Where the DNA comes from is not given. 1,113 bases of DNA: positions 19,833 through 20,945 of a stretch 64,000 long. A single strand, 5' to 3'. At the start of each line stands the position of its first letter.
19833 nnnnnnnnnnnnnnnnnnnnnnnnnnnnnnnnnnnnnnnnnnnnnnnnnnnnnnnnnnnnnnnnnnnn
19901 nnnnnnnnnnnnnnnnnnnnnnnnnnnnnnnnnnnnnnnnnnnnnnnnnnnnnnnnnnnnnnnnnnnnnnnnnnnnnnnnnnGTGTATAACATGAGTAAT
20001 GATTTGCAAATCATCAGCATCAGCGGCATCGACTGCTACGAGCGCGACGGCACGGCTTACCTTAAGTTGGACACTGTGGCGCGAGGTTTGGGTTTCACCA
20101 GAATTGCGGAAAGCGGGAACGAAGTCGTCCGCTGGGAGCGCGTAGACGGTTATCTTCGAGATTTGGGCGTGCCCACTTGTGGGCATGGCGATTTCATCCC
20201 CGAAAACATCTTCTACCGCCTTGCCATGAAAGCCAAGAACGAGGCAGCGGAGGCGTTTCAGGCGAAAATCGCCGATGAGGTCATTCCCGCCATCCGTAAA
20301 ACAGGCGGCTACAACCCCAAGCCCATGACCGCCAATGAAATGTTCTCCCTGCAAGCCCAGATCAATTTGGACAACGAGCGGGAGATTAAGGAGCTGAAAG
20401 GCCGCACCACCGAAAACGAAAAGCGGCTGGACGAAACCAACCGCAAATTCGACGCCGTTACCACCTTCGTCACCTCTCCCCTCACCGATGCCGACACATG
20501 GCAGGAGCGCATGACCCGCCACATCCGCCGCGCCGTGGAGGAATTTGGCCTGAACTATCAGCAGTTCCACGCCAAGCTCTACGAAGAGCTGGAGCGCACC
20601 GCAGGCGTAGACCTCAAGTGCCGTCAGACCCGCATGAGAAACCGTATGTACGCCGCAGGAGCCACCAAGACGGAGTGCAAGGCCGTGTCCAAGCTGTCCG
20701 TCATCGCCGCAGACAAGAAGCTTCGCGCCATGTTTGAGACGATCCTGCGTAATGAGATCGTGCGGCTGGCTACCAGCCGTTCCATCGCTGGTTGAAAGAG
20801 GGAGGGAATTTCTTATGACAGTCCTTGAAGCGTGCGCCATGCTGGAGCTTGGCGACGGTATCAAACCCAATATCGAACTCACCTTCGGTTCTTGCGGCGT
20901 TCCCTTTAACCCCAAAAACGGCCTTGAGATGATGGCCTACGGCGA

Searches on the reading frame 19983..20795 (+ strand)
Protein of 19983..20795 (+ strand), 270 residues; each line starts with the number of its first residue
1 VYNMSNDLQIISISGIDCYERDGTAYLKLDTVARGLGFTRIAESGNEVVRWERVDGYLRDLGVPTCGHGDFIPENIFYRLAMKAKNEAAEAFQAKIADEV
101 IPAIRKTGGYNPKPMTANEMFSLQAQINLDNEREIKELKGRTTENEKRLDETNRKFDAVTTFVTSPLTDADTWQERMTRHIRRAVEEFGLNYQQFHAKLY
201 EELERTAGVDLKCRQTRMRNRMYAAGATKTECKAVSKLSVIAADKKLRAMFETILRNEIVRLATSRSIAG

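Call 25: search_protein_families(library=phrogs, proteins=[window:19983-20795:+], max_evalue=0.001)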
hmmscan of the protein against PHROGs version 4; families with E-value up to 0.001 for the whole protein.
window:19983-20795:+ (270 aa): 10 families
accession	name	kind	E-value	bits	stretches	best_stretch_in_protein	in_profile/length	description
phrog_2593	-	transcription regulation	2.2e-27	97.4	1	1-156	15-183/255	anti-repressor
phrog_130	-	transcription regulation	1e-16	62.1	1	3-165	155-321/480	anti-repressor Ant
phrog_463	-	transcription regulation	8.7e-14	52.6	1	5-150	2-162/250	anti-repressor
phrog_2899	-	transcription regulation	3.7e-11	44.1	1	3-124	2-124/263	anti-repressor Ant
phrog_373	-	transcription regulation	1.1e-10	42.3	1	74-231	159-316/373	anti-repressor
phrog_2011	-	transcription regulation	4.6e-10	40.7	1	67-112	73-118/275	anti-repressor Ant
phrog_25722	-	unknown function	1.7e-08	35.4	1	21-116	21-114/150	-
phrog_5060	-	transcription regulation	2.9e-07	31.7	1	71-201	80-206/224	anti-repressor Ant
phrog_29672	-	unknown function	1.1e-06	29.6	1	193-256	3-66/81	-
phrog_245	-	transcription regulation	8.2e-05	23.2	1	71-128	104-158/319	anti-repressor Ant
